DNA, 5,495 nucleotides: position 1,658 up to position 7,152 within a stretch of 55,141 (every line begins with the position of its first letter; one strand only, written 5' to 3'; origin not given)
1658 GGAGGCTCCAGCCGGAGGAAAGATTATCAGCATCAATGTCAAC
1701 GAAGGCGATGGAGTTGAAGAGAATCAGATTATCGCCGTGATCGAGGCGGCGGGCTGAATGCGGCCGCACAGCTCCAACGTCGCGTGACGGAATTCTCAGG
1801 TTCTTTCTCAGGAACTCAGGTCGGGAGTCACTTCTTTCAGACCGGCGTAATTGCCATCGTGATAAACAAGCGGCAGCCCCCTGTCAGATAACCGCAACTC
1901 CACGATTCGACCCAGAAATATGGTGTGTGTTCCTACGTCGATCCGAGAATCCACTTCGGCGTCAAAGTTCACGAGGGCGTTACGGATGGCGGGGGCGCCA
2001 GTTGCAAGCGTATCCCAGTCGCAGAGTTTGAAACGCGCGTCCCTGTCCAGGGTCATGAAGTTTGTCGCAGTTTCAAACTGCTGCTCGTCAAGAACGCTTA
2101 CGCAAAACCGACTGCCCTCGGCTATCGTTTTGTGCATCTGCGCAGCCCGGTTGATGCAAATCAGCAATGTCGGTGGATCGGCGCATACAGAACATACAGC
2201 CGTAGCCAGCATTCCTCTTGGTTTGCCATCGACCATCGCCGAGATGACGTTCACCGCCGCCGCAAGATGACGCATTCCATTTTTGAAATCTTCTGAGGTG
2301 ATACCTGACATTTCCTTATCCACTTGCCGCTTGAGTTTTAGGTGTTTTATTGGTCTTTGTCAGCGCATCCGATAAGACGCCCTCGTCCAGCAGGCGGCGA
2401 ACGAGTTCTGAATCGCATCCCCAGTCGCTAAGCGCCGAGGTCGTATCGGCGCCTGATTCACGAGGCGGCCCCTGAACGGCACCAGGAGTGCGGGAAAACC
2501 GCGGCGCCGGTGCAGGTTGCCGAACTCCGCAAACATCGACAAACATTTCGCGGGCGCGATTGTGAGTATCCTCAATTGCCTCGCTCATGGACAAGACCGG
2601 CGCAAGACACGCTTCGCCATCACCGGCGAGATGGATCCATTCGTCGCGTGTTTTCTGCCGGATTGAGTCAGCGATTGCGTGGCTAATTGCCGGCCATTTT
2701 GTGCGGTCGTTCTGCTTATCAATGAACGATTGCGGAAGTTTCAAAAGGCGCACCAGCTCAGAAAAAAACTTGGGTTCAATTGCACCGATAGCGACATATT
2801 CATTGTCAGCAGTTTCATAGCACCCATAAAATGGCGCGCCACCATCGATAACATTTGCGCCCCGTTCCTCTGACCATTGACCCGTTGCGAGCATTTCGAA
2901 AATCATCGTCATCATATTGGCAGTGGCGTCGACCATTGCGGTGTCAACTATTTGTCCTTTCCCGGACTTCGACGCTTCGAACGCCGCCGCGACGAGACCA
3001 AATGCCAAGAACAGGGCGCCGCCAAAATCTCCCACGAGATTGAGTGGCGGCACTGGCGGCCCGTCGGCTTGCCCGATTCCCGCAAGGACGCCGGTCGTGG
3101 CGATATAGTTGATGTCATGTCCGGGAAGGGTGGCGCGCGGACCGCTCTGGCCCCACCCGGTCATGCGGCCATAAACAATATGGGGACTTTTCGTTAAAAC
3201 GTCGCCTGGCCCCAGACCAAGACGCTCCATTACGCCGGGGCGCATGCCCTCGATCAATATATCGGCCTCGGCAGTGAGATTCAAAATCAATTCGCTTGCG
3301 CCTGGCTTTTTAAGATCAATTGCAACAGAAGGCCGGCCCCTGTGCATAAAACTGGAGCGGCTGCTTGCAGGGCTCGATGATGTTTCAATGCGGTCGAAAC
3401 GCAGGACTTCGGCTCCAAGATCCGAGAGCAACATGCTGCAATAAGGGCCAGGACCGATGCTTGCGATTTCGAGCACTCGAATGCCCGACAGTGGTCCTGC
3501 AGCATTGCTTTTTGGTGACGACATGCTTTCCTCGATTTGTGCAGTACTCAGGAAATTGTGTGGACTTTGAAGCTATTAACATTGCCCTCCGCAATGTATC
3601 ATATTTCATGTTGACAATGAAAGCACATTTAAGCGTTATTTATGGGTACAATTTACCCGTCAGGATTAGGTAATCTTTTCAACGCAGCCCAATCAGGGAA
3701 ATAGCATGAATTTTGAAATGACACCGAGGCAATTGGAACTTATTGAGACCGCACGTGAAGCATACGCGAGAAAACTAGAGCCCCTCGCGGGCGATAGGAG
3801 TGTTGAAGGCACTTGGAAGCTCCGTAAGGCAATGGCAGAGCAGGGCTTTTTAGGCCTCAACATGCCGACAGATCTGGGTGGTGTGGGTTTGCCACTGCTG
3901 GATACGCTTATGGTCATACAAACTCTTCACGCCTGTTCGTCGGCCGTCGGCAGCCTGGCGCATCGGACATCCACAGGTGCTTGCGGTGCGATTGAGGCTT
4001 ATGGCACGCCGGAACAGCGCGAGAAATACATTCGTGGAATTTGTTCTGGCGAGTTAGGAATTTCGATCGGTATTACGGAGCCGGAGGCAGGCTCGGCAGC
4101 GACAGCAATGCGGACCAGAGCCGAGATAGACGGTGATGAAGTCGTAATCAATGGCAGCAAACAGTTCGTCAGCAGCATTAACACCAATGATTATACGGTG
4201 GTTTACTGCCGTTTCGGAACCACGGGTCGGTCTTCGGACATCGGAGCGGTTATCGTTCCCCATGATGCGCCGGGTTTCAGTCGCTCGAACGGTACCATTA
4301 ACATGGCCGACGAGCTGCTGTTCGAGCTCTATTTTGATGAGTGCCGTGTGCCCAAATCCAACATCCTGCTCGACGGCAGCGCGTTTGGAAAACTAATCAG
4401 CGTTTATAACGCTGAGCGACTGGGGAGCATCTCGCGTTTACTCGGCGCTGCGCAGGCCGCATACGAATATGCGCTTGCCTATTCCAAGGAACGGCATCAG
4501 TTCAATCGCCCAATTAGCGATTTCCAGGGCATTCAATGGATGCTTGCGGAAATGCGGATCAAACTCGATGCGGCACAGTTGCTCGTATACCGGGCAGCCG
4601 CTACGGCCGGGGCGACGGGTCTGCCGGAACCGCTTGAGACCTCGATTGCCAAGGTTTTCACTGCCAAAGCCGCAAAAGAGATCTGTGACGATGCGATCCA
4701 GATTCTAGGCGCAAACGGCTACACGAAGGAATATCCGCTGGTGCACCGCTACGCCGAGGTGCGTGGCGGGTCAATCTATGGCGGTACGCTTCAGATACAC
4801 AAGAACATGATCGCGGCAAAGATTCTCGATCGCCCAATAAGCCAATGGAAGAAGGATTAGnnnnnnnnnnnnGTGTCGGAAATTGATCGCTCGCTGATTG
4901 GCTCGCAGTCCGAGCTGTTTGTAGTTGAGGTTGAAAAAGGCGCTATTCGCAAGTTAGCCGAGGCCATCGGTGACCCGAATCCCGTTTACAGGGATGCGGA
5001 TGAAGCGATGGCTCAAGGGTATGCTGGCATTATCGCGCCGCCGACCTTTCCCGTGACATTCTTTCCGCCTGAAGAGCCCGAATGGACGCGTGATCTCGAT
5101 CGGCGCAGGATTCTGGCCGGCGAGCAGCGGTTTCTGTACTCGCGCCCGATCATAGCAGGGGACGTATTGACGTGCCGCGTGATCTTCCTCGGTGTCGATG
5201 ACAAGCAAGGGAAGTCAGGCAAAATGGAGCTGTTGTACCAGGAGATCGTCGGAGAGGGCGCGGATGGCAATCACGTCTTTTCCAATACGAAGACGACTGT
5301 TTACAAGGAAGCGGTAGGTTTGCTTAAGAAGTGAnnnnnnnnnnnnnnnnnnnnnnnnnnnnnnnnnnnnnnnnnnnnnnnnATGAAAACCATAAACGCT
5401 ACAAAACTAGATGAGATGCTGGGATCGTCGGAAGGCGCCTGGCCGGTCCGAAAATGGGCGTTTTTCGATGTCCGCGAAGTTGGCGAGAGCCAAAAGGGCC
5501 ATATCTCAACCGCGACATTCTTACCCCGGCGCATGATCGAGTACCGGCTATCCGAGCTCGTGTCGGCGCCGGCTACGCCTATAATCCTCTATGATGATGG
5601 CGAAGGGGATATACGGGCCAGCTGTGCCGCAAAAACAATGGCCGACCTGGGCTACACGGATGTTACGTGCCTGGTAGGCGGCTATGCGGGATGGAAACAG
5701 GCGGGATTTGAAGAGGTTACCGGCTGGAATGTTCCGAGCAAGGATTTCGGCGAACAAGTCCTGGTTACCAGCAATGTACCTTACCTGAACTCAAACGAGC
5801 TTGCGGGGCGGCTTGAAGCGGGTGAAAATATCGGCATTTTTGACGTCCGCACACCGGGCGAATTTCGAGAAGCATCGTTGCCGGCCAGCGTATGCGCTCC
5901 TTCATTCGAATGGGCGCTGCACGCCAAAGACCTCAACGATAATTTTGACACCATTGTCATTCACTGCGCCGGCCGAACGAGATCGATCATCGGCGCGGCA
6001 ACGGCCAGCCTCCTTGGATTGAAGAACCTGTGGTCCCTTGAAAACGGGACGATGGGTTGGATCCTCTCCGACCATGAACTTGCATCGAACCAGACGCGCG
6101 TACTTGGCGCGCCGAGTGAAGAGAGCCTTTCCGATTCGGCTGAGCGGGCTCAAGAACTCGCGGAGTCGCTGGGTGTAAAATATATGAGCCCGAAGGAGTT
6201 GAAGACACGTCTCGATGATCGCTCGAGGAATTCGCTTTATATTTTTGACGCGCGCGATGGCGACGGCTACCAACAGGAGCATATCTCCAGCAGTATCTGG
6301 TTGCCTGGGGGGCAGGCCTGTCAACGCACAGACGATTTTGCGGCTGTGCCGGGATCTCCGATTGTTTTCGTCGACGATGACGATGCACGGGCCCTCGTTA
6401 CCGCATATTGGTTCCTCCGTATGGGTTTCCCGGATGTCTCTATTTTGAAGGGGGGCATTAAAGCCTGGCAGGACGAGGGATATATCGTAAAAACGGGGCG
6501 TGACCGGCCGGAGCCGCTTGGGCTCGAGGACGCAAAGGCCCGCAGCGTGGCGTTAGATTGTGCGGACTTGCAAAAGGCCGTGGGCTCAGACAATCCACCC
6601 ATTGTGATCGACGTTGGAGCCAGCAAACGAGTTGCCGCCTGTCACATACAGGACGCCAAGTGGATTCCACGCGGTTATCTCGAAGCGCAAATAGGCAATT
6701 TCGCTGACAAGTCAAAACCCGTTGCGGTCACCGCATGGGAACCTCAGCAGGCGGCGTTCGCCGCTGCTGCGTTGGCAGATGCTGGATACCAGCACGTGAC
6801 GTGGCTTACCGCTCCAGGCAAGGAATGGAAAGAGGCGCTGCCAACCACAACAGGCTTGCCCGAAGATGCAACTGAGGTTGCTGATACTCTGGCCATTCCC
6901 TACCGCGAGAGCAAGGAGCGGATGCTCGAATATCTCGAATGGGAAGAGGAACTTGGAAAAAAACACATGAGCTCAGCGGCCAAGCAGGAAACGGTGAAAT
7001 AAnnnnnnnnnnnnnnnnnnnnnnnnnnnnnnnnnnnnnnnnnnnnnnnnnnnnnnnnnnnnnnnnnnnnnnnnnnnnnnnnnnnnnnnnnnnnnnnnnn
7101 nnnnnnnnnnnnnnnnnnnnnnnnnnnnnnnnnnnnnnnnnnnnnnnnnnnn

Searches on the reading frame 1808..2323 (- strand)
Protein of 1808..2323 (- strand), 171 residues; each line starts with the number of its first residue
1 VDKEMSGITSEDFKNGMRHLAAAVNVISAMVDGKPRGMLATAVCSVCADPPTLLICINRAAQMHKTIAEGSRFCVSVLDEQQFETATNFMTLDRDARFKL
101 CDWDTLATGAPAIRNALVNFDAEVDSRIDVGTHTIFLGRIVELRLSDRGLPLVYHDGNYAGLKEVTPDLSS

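Call 35: search_protein_families(library=pfam, proteins=[window:1808-2323:-], max_evalue=0.0001)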
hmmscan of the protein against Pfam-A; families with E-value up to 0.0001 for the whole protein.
window:1808-2323:- (171 aa): 1 family
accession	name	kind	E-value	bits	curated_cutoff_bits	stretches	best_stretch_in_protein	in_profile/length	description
PF01613.24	Flavin_Reduct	-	9.9e-38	130.1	27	1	17-162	1-152/153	Flavin reductase like domain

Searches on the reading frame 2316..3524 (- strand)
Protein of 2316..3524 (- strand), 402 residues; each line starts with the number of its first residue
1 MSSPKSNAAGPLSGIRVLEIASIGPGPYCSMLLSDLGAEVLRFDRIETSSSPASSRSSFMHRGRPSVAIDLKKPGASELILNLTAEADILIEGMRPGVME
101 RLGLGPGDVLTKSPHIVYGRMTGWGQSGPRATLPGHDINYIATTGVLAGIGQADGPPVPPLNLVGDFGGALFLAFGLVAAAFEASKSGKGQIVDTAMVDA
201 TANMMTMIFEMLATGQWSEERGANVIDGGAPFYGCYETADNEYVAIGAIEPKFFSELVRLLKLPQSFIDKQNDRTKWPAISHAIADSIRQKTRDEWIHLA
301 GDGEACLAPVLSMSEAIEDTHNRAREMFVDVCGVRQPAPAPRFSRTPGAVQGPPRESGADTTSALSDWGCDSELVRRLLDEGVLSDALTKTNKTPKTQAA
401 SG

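Call 34: search_protein_families(library=pfam, proteins=[window:2316-3524:-], max_evalue=0.0001)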
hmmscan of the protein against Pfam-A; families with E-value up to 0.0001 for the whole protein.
window:2316-3524:- (402 aa): 1 family
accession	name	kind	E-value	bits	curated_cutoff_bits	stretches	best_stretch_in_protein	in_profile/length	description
PF02515.22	CoA_transf_3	-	4.4e-82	276.6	23.3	1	12-361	1-366/366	CoA-transferase family III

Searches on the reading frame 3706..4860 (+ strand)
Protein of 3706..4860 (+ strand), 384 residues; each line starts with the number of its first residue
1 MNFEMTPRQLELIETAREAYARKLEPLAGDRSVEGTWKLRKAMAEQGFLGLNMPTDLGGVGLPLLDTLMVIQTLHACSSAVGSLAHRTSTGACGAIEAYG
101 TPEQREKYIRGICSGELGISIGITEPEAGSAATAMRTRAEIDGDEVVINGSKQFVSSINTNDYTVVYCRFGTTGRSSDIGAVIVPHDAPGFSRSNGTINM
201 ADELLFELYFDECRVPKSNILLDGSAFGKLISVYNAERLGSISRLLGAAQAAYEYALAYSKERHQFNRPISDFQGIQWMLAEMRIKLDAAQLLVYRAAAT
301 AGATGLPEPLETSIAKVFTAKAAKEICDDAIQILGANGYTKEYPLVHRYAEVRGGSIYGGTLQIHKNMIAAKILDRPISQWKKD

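Call 34: search_protein_families(library=pfam, proteins=[window:3706-4860:+], max_evalue=0.0001)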
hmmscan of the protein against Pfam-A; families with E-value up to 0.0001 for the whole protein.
window:3706-4860:+ (384 aa): 4 families
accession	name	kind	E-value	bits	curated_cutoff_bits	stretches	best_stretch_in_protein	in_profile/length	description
PF00441.29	Acyl-CoA_dh_1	-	1.1e-40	139.7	22.4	1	234-373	11-149/150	Acyl-CoA dehydrogenase, C-terminal domain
PF02771.21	Acyl-CoA_dh_N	-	2.9e-21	76.4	22.9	1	6-116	1-113/113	Acyl-CoA dehydrogenase, N-terminal domain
PF08028.16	Acyl-CoA_dh_2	-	7e-18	65.6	22.7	1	245-345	7-116/134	Acyl-CoA dehydrogenase, C-terminal domain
PF02770.24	Acyl-CoA_dh_M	-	1.6e-15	57.5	33.3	1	121-211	2-95/97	Acyl-CoA dehydrogenase, middle domain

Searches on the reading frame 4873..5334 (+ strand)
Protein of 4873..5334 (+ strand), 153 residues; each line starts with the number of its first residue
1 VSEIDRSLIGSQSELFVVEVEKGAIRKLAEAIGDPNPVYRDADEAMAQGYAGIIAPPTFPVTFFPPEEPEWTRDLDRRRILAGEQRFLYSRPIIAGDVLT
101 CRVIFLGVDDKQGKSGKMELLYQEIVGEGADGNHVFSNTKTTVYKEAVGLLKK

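Call 34: search_protein_families(library=pfam, proteins=[window:4873-5334:+], max_evalue=0.0001)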
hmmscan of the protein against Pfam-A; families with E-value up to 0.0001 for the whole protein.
window:4873-5334:+ (153 aa): 1 family
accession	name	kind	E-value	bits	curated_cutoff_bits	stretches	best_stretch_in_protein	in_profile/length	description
PF13452.11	FAS1_DH_region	-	9.1e-27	94.2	22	1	8-136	2-130/132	FAS1-like, dehydratase domain region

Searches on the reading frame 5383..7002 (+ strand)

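Call 34: search_protein_families(library=pfam, proteins=[window:5383-7002:+], max_evalue=0.0001)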
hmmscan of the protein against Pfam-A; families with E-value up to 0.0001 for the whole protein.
window:5383-7002:+ (539 aa): 1 family
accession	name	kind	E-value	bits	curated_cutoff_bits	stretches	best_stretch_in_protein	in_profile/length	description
PF00581.25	Rhodanese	-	1.3e-49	167.2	22.2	4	269-364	1-101/102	Rhodanese-like domain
